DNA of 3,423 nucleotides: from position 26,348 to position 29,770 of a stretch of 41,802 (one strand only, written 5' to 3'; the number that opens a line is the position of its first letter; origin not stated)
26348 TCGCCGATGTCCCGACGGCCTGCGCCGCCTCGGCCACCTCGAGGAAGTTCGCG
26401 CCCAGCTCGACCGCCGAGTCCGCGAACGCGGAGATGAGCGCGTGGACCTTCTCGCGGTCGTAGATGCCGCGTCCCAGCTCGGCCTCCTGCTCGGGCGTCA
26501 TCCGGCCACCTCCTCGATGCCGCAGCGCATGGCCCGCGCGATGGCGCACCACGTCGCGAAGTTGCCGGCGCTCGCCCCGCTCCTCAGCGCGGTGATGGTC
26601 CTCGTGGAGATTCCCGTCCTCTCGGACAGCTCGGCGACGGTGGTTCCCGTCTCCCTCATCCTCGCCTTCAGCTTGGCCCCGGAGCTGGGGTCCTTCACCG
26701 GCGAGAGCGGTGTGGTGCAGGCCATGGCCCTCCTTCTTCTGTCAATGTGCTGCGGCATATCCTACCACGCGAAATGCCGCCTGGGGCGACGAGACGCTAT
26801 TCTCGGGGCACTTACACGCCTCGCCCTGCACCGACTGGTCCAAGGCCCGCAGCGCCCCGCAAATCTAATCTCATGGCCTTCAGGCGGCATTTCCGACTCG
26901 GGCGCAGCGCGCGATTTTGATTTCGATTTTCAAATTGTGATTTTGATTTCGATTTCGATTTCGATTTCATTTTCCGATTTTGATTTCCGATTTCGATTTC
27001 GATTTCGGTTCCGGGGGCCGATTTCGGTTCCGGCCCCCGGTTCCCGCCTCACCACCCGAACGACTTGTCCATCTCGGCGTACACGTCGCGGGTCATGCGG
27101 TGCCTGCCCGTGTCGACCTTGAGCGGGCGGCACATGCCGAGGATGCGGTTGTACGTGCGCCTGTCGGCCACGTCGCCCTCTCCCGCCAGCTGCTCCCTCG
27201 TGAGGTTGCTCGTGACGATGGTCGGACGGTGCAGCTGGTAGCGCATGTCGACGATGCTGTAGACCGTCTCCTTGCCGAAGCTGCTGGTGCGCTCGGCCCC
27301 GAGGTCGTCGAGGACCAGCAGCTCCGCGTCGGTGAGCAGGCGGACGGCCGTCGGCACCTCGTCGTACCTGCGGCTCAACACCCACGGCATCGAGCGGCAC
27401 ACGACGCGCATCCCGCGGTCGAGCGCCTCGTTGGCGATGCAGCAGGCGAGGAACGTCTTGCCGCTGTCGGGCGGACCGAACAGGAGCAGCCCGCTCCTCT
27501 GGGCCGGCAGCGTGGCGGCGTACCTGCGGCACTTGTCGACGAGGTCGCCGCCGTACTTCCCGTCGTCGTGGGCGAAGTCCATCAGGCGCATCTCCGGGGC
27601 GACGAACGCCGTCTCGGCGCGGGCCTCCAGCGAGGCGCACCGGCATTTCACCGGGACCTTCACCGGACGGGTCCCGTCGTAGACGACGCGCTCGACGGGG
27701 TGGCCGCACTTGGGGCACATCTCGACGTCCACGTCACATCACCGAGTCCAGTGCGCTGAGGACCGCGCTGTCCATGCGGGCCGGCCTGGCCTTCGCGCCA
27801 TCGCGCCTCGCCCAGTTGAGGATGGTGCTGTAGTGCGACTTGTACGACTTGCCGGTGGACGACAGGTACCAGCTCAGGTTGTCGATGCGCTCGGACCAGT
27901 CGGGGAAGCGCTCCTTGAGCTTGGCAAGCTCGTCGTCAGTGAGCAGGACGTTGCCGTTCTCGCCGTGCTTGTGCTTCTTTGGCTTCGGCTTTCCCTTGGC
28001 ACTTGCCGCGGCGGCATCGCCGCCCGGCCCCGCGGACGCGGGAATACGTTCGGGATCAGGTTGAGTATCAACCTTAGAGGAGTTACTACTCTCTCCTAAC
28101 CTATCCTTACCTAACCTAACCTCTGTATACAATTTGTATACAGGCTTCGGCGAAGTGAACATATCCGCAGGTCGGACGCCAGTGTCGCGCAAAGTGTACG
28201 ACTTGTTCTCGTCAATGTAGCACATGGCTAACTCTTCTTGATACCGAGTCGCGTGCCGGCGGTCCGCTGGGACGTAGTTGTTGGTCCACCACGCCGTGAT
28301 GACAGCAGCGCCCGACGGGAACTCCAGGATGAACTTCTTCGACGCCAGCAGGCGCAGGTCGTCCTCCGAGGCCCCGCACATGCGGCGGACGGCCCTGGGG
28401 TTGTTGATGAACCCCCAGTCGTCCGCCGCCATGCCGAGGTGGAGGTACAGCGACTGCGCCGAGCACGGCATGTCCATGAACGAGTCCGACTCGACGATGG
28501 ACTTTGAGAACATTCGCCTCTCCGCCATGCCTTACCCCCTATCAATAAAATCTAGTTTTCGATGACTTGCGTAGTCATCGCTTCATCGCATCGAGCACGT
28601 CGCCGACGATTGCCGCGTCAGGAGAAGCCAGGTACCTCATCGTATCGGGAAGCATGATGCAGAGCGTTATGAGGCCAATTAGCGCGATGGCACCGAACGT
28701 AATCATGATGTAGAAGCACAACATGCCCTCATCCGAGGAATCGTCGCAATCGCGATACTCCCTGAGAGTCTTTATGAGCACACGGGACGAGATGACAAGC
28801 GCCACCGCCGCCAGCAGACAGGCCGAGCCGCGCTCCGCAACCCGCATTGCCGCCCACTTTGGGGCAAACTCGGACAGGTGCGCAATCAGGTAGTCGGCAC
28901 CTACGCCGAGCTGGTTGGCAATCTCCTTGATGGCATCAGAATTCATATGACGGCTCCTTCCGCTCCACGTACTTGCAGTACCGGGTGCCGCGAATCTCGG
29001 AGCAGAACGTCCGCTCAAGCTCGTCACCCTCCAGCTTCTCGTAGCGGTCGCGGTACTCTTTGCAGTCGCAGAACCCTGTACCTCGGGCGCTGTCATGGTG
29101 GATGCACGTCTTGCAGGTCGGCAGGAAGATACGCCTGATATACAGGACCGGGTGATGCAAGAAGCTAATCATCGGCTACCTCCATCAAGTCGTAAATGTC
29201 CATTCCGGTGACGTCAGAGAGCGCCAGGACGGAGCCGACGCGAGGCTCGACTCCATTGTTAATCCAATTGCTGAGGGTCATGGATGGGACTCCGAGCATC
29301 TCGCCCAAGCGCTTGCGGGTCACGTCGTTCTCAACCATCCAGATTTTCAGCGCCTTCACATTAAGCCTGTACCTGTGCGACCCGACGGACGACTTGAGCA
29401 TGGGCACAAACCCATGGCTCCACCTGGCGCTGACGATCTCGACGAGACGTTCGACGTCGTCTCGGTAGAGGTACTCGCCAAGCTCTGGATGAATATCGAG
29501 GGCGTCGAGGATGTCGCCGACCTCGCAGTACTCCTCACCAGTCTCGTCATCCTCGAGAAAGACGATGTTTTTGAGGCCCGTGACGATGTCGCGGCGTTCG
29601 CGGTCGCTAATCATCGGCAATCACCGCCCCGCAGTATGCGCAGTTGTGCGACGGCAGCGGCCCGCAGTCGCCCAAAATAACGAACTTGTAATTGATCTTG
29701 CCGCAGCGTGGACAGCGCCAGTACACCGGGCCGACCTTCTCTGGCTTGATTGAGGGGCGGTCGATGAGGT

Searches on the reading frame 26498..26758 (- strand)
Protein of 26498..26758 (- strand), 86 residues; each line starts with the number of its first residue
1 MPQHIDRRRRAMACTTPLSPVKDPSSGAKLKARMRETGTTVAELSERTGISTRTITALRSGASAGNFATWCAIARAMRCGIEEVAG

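Call 57: search_protein_families(library=phrogs, max_evalue=0.001, proteins=[window:26498-26758:-])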
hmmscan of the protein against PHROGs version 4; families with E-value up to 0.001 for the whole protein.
window:26498-26758:- (86 aa): 3 families
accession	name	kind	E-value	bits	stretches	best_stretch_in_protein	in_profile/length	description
phrog_4583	-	transcription regulation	3.4e-05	24.8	1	28-77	13-62/81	transcriptional repressor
phrog_7241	-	transcription regulation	0.00023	22.2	1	29-83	65-119/122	transcriptional regulator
phrog_3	-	transcription regulation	0.0008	20.3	1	24-81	87-140/430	transcriptional repressor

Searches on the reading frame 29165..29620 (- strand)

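Call 57: search_protein_families(library=phrogs, max_evalue=0.001, proteins=[window:29165-29620:-])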
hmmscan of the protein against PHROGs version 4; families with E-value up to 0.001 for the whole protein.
window:29165-29620:- (151 aa): 5 families
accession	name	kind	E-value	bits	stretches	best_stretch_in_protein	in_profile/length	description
phrog_2328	-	transcription regulation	2.6e-06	28.2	1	91-147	20-76/128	transcriptional repressor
phrog_8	-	transcription regulation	4e-06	27.5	1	97-148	168-218/346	transcriptional regulator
phrog_3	-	transcription regulation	1.9e-05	25.6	1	80-145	82-145/430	transcriptional repressor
phrog_4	-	transcription regulation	7.6e-05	22.9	1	91-146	141-192/400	transcriptional repressor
phrog_2967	-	transcription regulation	0.00028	21.5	1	90-147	14-71/225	transcriptional regulator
